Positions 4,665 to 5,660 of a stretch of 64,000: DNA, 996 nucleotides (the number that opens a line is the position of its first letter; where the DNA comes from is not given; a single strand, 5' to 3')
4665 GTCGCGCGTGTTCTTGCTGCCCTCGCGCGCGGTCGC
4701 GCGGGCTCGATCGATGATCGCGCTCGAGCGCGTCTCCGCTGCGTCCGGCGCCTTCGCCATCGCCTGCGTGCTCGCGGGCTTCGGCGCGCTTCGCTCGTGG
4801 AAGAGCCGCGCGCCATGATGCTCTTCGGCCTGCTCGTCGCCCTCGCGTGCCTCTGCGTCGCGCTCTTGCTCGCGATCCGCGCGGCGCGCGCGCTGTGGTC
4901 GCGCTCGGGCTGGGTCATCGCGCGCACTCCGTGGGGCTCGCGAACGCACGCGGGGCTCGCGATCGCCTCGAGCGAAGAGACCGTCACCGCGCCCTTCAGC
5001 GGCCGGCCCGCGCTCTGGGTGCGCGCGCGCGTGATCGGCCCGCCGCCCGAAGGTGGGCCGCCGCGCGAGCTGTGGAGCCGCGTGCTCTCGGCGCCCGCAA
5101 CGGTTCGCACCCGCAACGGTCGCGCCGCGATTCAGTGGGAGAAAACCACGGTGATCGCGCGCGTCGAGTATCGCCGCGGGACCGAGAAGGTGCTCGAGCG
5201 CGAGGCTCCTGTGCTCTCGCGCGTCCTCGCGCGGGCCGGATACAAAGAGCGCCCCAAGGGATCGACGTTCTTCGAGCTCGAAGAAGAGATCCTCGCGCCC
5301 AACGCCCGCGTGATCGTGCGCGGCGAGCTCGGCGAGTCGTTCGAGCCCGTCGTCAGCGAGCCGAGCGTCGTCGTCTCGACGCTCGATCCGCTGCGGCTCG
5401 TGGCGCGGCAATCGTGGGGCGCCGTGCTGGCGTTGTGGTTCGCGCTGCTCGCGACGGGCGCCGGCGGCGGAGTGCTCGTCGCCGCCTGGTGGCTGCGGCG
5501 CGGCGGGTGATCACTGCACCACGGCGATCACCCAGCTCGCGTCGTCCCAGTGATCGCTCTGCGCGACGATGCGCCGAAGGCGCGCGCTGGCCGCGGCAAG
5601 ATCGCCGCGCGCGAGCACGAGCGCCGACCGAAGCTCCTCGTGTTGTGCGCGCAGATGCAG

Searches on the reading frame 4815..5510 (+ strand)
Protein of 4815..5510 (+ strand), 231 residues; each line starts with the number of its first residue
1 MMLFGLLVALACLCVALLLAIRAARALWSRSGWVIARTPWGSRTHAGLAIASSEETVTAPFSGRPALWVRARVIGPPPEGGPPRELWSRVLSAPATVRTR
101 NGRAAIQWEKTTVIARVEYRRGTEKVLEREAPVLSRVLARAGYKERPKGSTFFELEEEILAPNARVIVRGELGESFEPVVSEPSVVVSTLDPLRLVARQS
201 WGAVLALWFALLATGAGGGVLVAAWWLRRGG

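Call 3: search_protein_families(library=pfam, proteins=[window:4815-5510:+], max_evalue=1)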
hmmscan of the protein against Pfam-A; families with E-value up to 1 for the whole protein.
window:4815-5510:+ (231 aa): 0 families

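Call 4: search_protein_families(library=ncbifam, proteins=[window:4815-5510:+], max_evalue=1)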
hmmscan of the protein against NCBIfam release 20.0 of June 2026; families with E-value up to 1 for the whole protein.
window:4815-5510:+ (231 aa): 0 families

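Call 7: find_homologous_proteins(query=window:4815-5510:+, max_evalue=0.01)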
Query window:4815-5510:+ (231 aa): 16 proteins with E <= 0.01 among 8000 candidates.
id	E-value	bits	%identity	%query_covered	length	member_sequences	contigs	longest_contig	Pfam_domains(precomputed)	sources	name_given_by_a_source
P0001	1.0e-137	475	97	100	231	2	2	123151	-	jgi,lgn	jgi:hypothetical protein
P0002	5.4e-131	453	90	100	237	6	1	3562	-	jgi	jgi:hypothetical protein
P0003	6.2e-123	427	87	100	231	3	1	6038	-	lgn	-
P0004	1.2e-121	423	85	100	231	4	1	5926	-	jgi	jgi:hypothetical protein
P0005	1.5e-120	419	83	100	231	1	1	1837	-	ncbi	-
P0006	1.1e-110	387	77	100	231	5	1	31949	-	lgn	-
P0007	2.2e-96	340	71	100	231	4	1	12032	-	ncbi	-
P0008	9.2e-91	322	68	100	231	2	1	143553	-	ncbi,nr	ncbi:MAG: hypothetical protein JNK05_29665 [Myxococcales bacterium]|nr:hypothetical protein [Myxococ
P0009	4.2e-90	320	66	100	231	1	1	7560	-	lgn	-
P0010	5.2e-90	319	66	100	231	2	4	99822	-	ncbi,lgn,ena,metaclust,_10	metaclust:\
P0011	1.4e-78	282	63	100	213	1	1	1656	-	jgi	jgi:hypothetical protein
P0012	2.1e-77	278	60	100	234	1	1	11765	-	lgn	-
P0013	8.1e-73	263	57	99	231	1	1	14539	-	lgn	-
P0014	3.4e-72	261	55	99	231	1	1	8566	-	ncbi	-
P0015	3.1e-70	255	55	100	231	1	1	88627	-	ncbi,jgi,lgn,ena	jgi:hypothetical protein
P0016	1.2e-23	102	39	75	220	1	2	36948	-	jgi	jgi:hypothetical protein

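Call 13: find_encoding_contigs(protein=P0008, flank=8000, max_places=2)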
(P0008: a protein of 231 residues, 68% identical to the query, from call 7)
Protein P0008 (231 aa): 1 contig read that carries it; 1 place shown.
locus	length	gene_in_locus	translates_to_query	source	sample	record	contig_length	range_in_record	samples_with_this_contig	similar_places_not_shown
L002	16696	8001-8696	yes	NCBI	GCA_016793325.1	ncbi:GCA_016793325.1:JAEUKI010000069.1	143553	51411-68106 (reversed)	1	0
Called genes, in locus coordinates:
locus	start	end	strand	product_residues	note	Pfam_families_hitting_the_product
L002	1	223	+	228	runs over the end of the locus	-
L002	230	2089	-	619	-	PF02353:CMAS, PF03848:TehB (weak), PF13489:Methyltransf_23, PF01209:Ubie_methyltran, PF13847:Methyltransf_31, PF08241:Methyltransf_11, PF08242:Methyltransf_12, PF13649:Methyltransf_25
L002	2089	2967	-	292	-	PF02666:PS_Dcarbxylase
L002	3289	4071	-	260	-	PF07719:TPR_2 (faint), PF13428:TPR_14 (faint), PF13432:TPR_16 (weak), PF23914:TPR_CcmH_CycH (faint), PF24575:TPR_Slam (faint), PF00515:TPR_1 (faint), PF13181:TPR_8 (faint), PF13414:TPR_11 (weak), +4 more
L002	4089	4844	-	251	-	PF07719:TPR_2 (faint), PF09976:TPR_21 (faint), PF13181:TPR_8 (faint), PF13428:TPR_14 (faint), PF13525:YfiO, PF13424:TPR_12 (weak), PF13432:TPR_16, PF13174:TPR_6 (weak), +2 more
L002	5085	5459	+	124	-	PF11617:Cu-binding_MopE (faint)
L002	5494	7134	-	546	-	PF02776:TPP_enzyme_N, PF00205:TPP_enzyme_M, PF02775:TPP_enzyme_C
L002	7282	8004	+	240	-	-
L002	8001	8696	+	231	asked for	-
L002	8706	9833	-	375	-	-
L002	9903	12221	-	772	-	PF00989:PAS (faint), PF08448:PAS_4 (faint), PF00512:HisKA (weak), PF02518:HATPase_c, PF00072:Response_reg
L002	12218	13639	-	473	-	PF00224:PK, PF02887:PK_C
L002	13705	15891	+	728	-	PF11617:Cu-binding_MopE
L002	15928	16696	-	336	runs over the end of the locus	PF01551:Peptidase_M23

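Call 14: find_encoding_contigs(protein=P0001, flank=6000, max_places=2)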
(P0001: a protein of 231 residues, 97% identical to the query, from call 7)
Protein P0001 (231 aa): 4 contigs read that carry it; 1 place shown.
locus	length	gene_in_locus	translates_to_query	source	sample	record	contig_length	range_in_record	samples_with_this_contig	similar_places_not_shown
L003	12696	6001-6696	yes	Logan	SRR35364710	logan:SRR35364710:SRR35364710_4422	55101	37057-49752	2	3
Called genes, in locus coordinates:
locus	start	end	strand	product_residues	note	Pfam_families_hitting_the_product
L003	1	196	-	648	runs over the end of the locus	PF03848:TehB (weak), PF01209:Ubie_methyltran, PF02353:CMAS, PF13489:Methyltransf_23, PF08241:Methyltransf_11, PF08242:Methyltransf_12, PF13649:Methyltransf_25, PF13847:Methyltransf_31, +1 more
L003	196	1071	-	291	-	PF02666:PS_Dcarbxylase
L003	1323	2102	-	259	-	PF07719:TPR_2 (faint), PF07721:TPR_4 (faint), PF13432:TPR_16, PF13424:TPR_12 (weak), PF14559:TPR_19, PF13431:TPR_17 (weak), PF13414:TPR_11 (weak), PF00515:TPR_1 (weak), +10 more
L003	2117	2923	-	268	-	PF09976:TPR_21 (faint), PF13428:TPR_14 (faint), PF07719:TPR_2 (faint), PF13512:TPR_18 (faint), PF13525:YfiO, PF14559:TPR_19 (faint), PF13424:TPR_12 (weak), PF13432:TPR_16, +1 more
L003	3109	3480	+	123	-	PF11617:Cu-binding_MopE (weak)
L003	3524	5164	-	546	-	PF02776:TPP_enzyme_N, PF00205:TPP_enzyme_M, PF02775:TPP_enzyme_C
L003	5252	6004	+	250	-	-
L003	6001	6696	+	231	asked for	-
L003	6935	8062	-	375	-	-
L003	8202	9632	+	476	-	PF02321:OEP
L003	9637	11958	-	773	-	PF00989:PAS (faint), PF13188:PAS_8 (faint), PF13426:PAS_9 (faint), PF08448:PAS_4, PF00512:HisKA (weak), PF02518:HATPase_c, PF00072:Response_reg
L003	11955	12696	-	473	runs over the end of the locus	PF00224:PK, PF02887:PK_C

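Call 15: find_encoding_contigs(protein=P0006, flank=6000, max_places=2)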
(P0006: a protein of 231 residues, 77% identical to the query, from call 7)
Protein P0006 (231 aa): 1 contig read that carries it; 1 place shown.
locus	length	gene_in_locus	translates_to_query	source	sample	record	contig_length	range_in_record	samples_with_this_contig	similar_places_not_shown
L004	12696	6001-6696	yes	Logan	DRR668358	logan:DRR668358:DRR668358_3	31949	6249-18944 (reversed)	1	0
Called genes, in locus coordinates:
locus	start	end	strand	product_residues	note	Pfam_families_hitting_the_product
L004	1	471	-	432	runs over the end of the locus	PF02321:OEP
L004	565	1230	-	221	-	PF00440:TetR_N, PF14246:TetR_C_7 (weak)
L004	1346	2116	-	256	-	PF07719:TPR_2 (faint), PF13432:TPR_16 (weak), PF14559:TPR_19, PF13414:TPR_11 (weak), PF00515:TPR_1 (weak), PF13414:TPR_11 (weak), PF13432:TPR_16, PF14559:TPR_19 (weak), +12 more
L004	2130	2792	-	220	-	PF07719:TPR_2 (faint), PF09976:TPR_21 (faint), PF13176:TPR_7 (faint), PF13525:YfiO, PF13424:TPR_12, PF13432:TPR_16, PF14559:TPR_19, PF13174:TPR_6 (weak), +5 more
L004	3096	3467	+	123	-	PF11617:Cu-binding_MopE (weak)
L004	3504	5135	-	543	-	PF02776:TPP_enzyme_N, PF00205:TPP_enzyme_M, PF02775:TPP_enzyme_C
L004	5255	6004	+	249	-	-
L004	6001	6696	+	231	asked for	-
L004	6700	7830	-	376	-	-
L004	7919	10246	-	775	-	PF08448:PAS_4 (faint), PF13188:PAS_8 (faint), PF13426:PAS_9 (faint), PF00989:PAS (weak), PF02518:HATPase_c, PF00072:Response_reg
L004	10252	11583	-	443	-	PF00224:PK, PF02887:PK_C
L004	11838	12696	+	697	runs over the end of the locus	PF11617:Cu-binding_MopE, PF04151:PPC (faint), PF23759:GBD_T9SS_assoc (weak)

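Call 16: find_encoding_contigs(protein=P0016, flank=6000, max_places=2)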
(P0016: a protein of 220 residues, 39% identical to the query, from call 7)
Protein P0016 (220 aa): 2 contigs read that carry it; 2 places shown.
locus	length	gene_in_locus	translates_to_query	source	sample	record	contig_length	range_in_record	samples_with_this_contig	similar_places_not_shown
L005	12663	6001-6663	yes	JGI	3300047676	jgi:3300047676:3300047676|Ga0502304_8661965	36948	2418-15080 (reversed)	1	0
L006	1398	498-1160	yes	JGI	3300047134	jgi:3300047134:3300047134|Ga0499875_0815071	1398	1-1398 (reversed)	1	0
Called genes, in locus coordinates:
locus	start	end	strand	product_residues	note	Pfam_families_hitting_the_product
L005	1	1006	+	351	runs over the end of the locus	PF13145:Rotamase_2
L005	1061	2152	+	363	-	PF13145:Rotamase_2, PF00639:Rotamase (weak)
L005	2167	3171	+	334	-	PF13623:SurA_N_2, PF13624:SurA_N_3, PF09312:SurA_N, PF13145:Rotamase_2, PF13616:Rotamase_3, PF00639:Rotamase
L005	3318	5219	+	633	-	-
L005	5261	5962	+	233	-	-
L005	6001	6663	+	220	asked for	-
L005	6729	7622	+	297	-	-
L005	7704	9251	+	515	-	PF02412:TSP_3 (faint), PF00691:OmpA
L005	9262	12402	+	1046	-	-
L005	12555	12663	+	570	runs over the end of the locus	-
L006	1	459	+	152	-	?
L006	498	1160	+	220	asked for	-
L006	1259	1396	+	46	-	?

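Call 45: predict_structure(alignment_id=A2)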
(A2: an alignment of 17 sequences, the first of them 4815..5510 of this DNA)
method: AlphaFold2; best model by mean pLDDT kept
length: 231 residues; sequences in the alignment: 17
mean_pLDDT: 89.0   pTM: 0.78
mean pLDDT of the five models: 89.0, 88.9, 87.9, 86.5, 79.7
residues with pLDDT >= 90: 120; 70-90: 102; 50-70: 7; < 50: 2
segments of 3 or more residues with pLDDT < 50: none
pLDDT, mean of each block of 10 residues (from residue 1): 83 91 89 71 86 92 94 92 93 95 93 94 87 87 85 94 94 90 91 87 91 87 84 49
secondary structure, 60 per line:
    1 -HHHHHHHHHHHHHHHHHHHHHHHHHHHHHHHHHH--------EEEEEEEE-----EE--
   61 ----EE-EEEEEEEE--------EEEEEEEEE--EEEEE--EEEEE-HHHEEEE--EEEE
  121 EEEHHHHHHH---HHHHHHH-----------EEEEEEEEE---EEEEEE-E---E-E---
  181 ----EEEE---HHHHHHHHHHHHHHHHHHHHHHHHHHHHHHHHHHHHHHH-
elements in order: H2-35 E44-51 E68-75 E84-92 E95-99 E102-106 E111-114 E117-123 H124-130 H134-140 E152-160 E164-169 E185-188 H192-230

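Call 51: search_protein_families(library=pfam, proteins=[P0016, P0015, P0012], max_evalue=10)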
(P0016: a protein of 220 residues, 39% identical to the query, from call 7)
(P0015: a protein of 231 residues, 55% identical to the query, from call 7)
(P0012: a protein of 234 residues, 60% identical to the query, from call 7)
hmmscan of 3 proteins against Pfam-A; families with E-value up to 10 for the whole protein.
P0016 (220 aa): 0 families

P0015 (231 aa): 0 families

P0012 (234 aa): 0 families

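Call 56: fold_search(model_id=the predicted structure, library=pdb)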
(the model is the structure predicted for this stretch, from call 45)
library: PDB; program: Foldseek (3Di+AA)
matches with E <= 10: 574; with E <= 0.001: 0
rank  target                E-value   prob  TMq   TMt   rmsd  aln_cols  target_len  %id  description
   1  8dwx_H                3.9e-02  0.05  0.09  0.13  19.3       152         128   11  Chikungunya VLP in complex with neutralizing Fab 506.C01 (asymmetric unit) (released 2023-05-31)
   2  1nc7_A                5.3e-02  0.23  0.14  0.24  15.6       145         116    9  Crystal Structure of Thermotoga maritima 1070 (released 2003-07-01)
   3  9czo_E                5.6e-02  0.41  0.25  0.27  12.4       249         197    9  Ca2+ bound intermediate state of hSlo1 + beta2N-beta4 channel in nanodisc. (released 2025-03-05)
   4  6v22_E                5.9e-02  0.51  0.26  0.30  11.2       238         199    7  Cryo-EM structure of Ca2+-bound hsSlo1-beta4 channel complex (released 2019-12-25)
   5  9czk_E                6.3e-02  0.38  0.24  0.26  13.6       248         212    8  Ca2+ free hSlo1 + beta2N-beta4 channel in nanodisc. (released 2025-03-05)
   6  1nc7_B                6.3e-02  0.20  0.14  0.22  15.4       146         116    8  Crystal Structure of Thermotoga maritima 1070 (released 2003-07-01)
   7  1nc7_D                7.1e-02  0.20  0.14  0.22  15.0       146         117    8  Crystal Structure of Thermotoga maritima 1070 (released 2003-07-01)
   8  8eed_H                7.1e-02  0.03  0.08  0.11  19.4       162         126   12  Crystal structure of a NHP anti-ZIKV neutralizing antibody rhMZ107-B in complex with ZIKV E glycoprotein (released 2023-08-30)
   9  9bp1_H                7.1e-02  0.03  0.08  0.09  20.1       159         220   14  Rhesus macaque ITS110.01 Fab in complex with SIV Env MPER peptide (released 2025-01-15)
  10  9czj_E                8.1e-02  0.35  0.24  0.27  11.4       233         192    8  Ca2+ free hSlo1 + beta2N-beta4 channel in detergent. (released 2025-03-05)
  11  8jr3_A                8.1e-02  0.05  0.09  0.10  19.6       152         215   12  Crystal structure of Hendra Virus attachment(G) glycoprotein mutant S586N in complex with neutralizing antibody 14F8 (released 2024-06-19)
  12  9czm_E                8.6e-02  0.38  0.25  0.27  13.6       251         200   10  Ca2+ bound open-inactivated hSlo1 + beta2N-beta4 channel in nanodisc. (released 2025-03-05)
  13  9czm_G                8.6e-02  0.38  0.25  0.27  13.6       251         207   10  Ca2+ bound open-inactivated hSlo1 + beta2N-beta4 channel in nanodisc. (released 2025-03-05)
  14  9dpc_H                8.6e-02  0.03  0.09  0.12  18.7       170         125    9  Structure of Fab 297 in complex with influenza H1N1 A/Victoria/4897/2022 neuraminidase (released 2025-03-19)
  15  8vgj_F                1.3e-01  0.03  0.08  0.08  19.1       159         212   10  CryoEM structure of tryptase in complex with engineered conformationally rigid anti-tryptase Fab E104.v1.4DS (released 2024-10-30)
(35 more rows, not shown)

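Call 57: search_solved_structures(query=A2, max_evalue=10)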
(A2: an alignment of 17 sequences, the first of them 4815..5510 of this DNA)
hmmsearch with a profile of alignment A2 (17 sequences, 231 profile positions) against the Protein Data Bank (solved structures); distinct sequences matched with E-value up to 10: 5.
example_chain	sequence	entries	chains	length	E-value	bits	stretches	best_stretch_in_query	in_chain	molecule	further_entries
5nbq_G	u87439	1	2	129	0.13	15.2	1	146-197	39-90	Outer surface protein E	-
5nbq_H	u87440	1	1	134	0.14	15.1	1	146-197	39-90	Outer surface protein E,Outer surface protein E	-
2m4f_A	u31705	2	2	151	0.17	14.8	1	146-197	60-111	Outer surface protein E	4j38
5fd5_A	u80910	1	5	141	0.38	13.7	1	68-124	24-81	Ferric uptake regulation protein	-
5fd6_A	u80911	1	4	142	0.38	13.6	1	68-124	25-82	Ferric uptake regulation protein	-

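Call 70: search_protein_families(library=pfam, proteins=[L005:3318-5219:+, L005:6729-7622:+], max_evalue=1)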
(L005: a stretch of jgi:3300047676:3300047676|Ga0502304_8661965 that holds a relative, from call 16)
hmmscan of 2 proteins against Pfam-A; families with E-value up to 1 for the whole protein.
L005:3318-5219:+ (633 aa): 5 families
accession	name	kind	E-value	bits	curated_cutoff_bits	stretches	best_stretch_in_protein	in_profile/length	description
PF15902.12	Sortilin-Vps10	-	2.9e-05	23.5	33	0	230-292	375-436/446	Sortilin, neurotensin receptor 3,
PF14870.12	PSII_BNR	-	0.00015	21.6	27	0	198-251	4-56/303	Photosynthesis system II assembly factor YCF48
PF13088.12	BNR_2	-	0.0019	18.1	31.4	1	184-261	43-109/277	BNR repeat-like domain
PF13859.12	BNR_3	-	0.14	12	27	1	137-168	197-220/308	BNR repeat-like domain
PF20398.3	DUF6691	-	0.15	12.8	27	0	87-128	74-113/142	Family of unknown function (DUF6691)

L005:6729-7622:+ (297 aa): 0 families

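Call 75: search_protein_families(library=padloc, proteins=[window:4815-5510:+], max_evalue=0.1)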
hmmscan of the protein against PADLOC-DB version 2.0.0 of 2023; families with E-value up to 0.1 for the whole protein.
window:4815-5510:+ (231 aa): 0 families

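Call 76: search_protein_families(library=phrogs, proteins=[window:4815-5510:+], max_evalue=0.1)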
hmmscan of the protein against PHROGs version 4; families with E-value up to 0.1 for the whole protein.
window:4815-5510:+ (231 aa): 1 family
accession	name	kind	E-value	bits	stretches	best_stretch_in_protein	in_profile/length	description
phrog_2001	-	unknown function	0.018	16.3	1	15-40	3-27/35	-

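Call 81: find_encoding_contigs(protein=P0002, flank=3000, max_places=2)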
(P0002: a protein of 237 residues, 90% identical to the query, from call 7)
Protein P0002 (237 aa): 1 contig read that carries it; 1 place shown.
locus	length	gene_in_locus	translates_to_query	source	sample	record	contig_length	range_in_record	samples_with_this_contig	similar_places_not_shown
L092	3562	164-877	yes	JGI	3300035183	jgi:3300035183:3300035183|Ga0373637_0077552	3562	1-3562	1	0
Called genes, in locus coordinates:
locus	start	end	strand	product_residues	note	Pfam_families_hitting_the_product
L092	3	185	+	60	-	?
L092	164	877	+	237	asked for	-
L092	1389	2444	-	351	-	-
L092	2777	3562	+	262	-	?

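Call 82: find_encoding_contigs(protein=P0003, flank=3000, max_places=2)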
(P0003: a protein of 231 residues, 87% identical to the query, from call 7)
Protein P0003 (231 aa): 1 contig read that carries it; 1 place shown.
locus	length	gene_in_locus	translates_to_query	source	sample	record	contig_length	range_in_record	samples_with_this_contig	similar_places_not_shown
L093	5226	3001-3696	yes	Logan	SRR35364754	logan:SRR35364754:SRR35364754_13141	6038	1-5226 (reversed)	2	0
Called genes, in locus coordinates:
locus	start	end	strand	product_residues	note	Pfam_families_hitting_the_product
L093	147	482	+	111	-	PF11617:Cu-binding_MopE (faint)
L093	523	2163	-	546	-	PF02776:TPP_enzyme_N, PF00205:TPP_enzyme_M, PF02775:TPP_enzyme_C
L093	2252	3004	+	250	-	-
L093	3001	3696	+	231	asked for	-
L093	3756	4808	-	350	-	-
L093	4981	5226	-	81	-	?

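Call 83: find_encoding_contigs(protein=P0005, flank=3000, max_places=2)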
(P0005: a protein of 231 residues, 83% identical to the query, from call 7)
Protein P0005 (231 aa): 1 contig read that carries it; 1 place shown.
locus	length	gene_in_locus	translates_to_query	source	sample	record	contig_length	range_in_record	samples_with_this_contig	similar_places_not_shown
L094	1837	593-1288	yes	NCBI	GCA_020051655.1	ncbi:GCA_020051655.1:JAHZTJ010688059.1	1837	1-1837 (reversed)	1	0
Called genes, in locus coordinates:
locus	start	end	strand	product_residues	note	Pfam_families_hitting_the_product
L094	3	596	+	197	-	?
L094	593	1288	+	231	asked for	-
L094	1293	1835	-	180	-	?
